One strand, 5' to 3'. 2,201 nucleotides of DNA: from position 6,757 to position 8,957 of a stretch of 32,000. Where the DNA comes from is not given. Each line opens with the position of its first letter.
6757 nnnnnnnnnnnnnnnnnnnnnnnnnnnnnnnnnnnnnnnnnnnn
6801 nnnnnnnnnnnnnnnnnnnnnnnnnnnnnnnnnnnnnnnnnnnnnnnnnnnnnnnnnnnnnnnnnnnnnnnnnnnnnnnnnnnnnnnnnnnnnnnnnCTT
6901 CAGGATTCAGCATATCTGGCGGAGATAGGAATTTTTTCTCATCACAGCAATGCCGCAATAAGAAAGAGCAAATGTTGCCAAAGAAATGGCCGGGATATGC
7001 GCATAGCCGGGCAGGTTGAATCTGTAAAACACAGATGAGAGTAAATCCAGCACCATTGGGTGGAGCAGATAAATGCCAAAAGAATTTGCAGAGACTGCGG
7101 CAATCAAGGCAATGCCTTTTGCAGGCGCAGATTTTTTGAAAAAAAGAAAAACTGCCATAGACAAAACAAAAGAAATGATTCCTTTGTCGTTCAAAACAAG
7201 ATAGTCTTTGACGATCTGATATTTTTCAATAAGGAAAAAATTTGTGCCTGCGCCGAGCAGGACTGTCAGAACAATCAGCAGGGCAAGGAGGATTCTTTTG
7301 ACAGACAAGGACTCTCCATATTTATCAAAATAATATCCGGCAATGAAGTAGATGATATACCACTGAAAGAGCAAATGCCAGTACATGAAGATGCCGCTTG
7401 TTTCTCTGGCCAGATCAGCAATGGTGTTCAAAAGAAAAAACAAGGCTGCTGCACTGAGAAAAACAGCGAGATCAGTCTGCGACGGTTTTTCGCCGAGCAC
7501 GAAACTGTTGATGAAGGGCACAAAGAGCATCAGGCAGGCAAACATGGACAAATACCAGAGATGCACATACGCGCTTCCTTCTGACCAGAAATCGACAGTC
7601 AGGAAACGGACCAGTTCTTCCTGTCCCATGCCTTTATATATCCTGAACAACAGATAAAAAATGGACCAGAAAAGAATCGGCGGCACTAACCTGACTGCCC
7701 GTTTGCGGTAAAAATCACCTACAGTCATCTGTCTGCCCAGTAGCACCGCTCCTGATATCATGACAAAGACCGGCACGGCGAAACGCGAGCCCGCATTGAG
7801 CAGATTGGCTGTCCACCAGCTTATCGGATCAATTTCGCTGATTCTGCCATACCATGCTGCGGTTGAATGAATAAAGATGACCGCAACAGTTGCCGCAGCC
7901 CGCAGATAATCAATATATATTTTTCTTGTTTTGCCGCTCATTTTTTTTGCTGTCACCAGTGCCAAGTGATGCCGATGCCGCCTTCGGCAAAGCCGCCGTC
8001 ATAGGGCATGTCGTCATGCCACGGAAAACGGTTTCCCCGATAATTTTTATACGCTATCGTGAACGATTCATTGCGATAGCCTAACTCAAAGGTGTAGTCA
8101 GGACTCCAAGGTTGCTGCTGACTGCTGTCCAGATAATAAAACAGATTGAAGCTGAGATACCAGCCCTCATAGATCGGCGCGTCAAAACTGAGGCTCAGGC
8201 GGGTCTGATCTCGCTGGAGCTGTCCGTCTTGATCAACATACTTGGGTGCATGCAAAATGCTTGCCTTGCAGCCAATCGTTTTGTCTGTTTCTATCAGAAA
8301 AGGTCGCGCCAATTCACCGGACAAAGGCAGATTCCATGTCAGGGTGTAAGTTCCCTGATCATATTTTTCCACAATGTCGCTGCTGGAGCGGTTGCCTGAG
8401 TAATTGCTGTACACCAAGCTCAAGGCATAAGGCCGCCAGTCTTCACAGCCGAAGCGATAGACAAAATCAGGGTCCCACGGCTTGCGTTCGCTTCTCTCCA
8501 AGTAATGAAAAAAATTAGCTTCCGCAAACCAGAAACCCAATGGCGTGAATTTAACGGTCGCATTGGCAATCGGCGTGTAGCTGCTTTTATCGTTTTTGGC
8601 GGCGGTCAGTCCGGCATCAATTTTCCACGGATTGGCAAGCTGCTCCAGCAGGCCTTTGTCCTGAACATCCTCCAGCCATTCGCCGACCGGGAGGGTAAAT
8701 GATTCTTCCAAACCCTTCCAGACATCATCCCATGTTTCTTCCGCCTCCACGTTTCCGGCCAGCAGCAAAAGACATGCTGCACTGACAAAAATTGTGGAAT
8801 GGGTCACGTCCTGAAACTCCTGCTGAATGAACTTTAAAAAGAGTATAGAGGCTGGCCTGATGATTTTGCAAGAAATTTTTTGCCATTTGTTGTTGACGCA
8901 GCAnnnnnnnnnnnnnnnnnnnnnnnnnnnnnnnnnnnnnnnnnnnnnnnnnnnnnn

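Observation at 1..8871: Compact envelope-glycan operon with an unusual gene set: small OM barrel + OpgC-like acyltransferase + GT2 synthase + 3x DUF3131 + secreted pentapeptide-repeat protein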

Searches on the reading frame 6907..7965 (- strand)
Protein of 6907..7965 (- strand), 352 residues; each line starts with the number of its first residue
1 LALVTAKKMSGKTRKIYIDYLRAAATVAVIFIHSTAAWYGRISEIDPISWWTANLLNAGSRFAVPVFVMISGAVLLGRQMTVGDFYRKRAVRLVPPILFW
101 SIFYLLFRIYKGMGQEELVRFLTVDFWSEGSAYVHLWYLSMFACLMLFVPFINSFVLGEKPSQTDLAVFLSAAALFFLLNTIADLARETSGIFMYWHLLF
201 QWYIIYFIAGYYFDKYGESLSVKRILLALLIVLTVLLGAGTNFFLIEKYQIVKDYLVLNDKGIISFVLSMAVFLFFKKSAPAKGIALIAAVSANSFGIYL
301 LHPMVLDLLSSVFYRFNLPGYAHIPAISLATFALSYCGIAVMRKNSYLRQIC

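Call 8: search_protein_families(library=pfam, proteins=[window:6907-7965:-], max_evalue=0.01)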
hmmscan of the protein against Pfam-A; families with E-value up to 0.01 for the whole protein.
window:6907-7965:- (352 aa): 1 family
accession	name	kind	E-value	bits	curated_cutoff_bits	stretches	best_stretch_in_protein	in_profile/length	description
PF01757.29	Acyl_transf_3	-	8.8e-41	140.5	31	1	16-337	2-323/326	Acyltransferase domain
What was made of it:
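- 6907..7941 (-): g2: integral-membrane Acyl_transf_3 O-acyltransferase (344 aa); lineage-specific accessory gene. PF01757, E 9e-41 (call 8).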

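Call 9: search_protein_families(library=ncbifam, proteins=[window:6907-7965:-], max_evalue=0.01)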
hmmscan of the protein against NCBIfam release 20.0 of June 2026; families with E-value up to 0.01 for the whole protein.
window:6907-7965:- (352 aa): 0 families

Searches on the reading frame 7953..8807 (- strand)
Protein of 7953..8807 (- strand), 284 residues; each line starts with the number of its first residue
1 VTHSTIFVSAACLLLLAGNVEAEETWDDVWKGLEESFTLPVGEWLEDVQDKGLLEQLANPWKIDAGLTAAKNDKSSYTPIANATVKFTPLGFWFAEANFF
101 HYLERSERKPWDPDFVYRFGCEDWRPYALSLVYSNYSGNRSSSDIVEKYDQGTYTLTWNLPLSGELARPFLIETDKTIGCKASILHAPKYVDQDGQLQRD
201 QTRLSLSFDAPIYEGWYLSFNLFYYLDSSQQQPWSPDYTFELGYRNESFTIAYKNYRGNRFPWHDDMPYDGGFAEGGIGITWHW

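Call 8: search_protein_families(library=pfam, proteins=[window:7953-8807:-], max_evalue=0.01)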
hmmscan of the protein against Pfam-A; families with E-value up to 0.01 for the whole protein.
window:7953-8807:- (284 aa): 0 families

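Call 9: search_protein_families(library=ncbifam, proteins=[window:7953-8807:-], max_evalue=0.01)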
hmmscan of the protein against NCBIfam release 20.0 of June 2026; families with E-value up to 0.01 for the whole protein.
window:7953-8807:- (284 aa): 0 families

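Call 48: find_homologous_proteins(query=window:7953-8807:-, max_evalue=0.001)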
Query window:7953-8807:- (284 aa): 86 proteins with E <= 0.001 among 727 candidates.
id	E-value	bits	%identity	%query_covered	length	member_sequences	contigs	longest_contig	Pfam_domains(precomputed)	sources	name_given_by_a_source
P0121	4.8e-189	646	95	100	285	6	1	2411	-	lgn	-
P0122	6.5e-147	507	79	92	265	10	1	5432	-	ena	-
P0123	5.2e-139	481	72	100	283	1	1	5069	-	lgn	-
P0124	6.5e-139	481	71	100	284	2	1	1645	-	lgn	-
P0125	8.5e-125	434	63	99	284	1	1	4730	-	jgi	-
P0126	2.1e-108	381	58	91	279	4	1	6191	-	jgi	jgi:hypothetical protein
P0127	1.2e-107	378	58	96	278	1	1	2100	-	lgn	-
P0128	1.1e-104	368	59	92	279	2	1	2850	-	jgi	jgi:hypothetical protein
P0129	4.5e-98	347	53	97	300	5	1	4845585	-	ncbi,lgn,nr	ncbi:MAG: hypothetical protein QTN59_19225 [Candidatus Electrothrix communis]|nr:MAG: hypothetical p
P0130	5.1e-94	333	53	99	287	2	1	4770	-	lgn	-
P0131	1.1e-90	322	53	93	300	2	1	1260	-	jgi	jgi:hypothetical protein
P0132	4.3e-89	317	50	100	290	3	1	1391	-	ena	-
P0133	1.1e-88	316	49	99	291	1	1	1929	-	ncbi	-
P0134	3.3e-86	308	49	99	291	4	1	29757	-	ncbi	-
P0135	2.2e-81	292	46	94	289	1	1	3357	-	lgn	-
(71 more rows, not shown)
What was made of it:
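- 7953..8807 (-): g1: secreted 12-strand outer-membrane beta-barrel (284 aa) of an unnamed family with an internal two-fold repeat; candidate oligosaccharide/glucan channel. 86 homologues (call 48).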

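Call 59: predict_structure(alignment_id=A2)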
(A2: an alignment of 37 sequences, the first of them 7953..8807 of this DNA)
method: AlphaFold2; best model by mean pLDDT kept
length: 284 residues; sequences in the alignment: 37
mean_pLDDT: 89.7   pTM: 0.84
mean pLDDT of the five models: 89.7, 89.2, 88.6, 88.4, 87.4
residues with pLDDT >= 90: 197; 70-90: 63; 50-70: 19; < 50: 5
segments of 3 or more residues with pLDDT < 50: 1-3
pLDDT, mean of each block of 10 residues (from residue 1): 54 54 80 95 93 90 96 88 97 97 91 95 96 95 94 97 86 91 97 93 97 95 94 91 96 90 81 86 96
secondary structure, 60 per line:
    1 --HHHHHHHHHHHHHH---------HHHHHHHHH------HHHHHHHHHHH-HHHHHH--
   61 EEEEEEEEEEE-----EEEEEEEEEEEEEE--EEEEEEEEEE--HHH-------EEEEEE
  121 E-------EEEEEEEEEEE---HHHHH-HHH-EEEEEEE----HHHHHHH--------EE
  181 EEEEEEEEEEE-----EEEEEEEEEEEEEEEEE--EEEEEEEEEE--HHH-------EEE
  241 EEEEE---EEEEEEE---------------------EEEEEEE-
elements in order: H3-16 H26-34 H41-51 H53-58 E61-71 E77-90 E93-102 E115-121 E129-139 H143-147 E153-159 H164-170 E179-191 E197-213 E216-225 E238-245 E249-255 E277-283
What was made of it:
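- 7953..8807 (-): AF2 pLDDT 89.7 with 12 strands (call 59).
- A 12-strand barrel is small for exporting a polymer (call 59).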

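Call 66: fold_search(model_id=the predicted structure, library=pdb)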
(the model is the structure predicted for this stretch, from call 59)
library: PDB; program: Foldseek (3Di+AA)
matches with E <= 10: 874; with E <= 0.001: 15
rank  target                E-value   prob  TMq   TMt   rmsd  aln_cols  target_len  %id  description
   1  5o68_I                6.8e-05  1.00  0.41  0.44   7.5       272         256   12  Crystal Structure of the Pseudomonas functional amyloid secretion protein FapF - R157A mutant (released 2017-08-23)
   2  5o68_L                7.2e-05  1.00  0.42  0.45   9.3       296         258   13  Crystal Structure of the Pseudomonas functional amyloid secretion protein FapF - R157A mutant (released 2017-08-23)
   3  4kr4_A                1.0e-04  1.00  0.35  0.31   9.0       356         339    8  Salmonella typhi OmpF complex with Ampicillin (released 2014-05-28)
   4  5o68_F                1.1e-04  1.00  0.40  0.44   7.4       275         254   14  Crystal Structure of the Pseudomonas functional amyloid secretion protein FapF - R157A mutant (released 2017-08-23)
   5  2wjq                  1.6e-04  1.00  0.40  0.50   6.4       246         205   10  NanC porin structure in hexagonal crystal form. (released 2009-10-13)
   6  5o65_C                2.1e-04  1.00  0.38  0.39  10.1       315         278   13  Crystal Structure of the Pseudomonas functional amyloid secretion protein FapF (released 2017-08-23)
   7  2wjr                  2.2e-04  1.00  0.38  0.47   6.9       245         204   10  NanC porin structure in rhombohedral crystal form. (released 2009-10-13)
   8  5o68_D                2.4e-04  1.00  0.42  0.43  10.1       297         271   12  Crystal Structure of the Pseudomonas functional amyloid secretion protein FapF - R157A mutant (released 2017-08-23)
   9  5o68_J                2.8e-04  1.00  0.41  0.43   7.9       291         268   12  Crystal Structure of the Pseudomonas functional amyloid secretion protein FapF - R157A mutant (released 2017-08-23)
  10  5o68_K                3.4e-04  1.00  0.41  0.42   8.3       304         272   12  Crystal Structure of the Pseudomonas functional amyloid secretion protein FapF - R157A mutant (released 2017-08-23)
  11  2jqy_MODEL_1_A        4.0e-04  1.00  0.35  0.36  11.0       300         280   11  Outer Membrane Protein G (released 2007-10-09)
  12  5o68_A                6.6e-04  1.00  0.39  0.41  10.1       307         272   11  Crystal Structure of the Pseudomonas functional amyloid secretion protein FapF - R157A mutant (released 2017-08-23)
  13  5o68_B                6.6e-04  1.00  0.37  0.38   8.0       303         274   10  Crystal Structure of the Pseudomonas functional amyloid secretion protein FapF - R157A mutant (released 2017-08-23)
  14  4kr4_B                7.3e-04  1.00  0.37  0.32  15.1       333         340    9  Salmonella typhi OmpF complex with Ampicillin (released 2014-05-28)
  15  8xua_A                7.7e-04  1.00  0.41  0.51   6.6       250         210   10  Oligogalacturonate-specific porin from Vibrio harveyi (VhGalP) (released 2024-12-25)
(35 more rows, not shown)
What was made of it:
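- On KdgM/NanC-type 12-strand oligosaccharide porins: The model has 12 strands (call 59), and NanC and VhGalP are among the weak fold matches (TM 0.4-0.5, call 66).
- The fold matches of g1 include the substrate-specific porins NanC and a KdgM-like protein (call 66).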

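Call 72: search_protein_families(library=pfam, proteins=[window:7953-8807:-], max_evalue=10)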
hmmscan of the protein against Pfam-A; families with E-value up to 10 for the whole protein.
window:7953-8807:- (284 aa): 0 families
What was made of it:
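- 7953..8807 (-): No Pfam or NCBIfam hit (calls 8, 9, 72).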
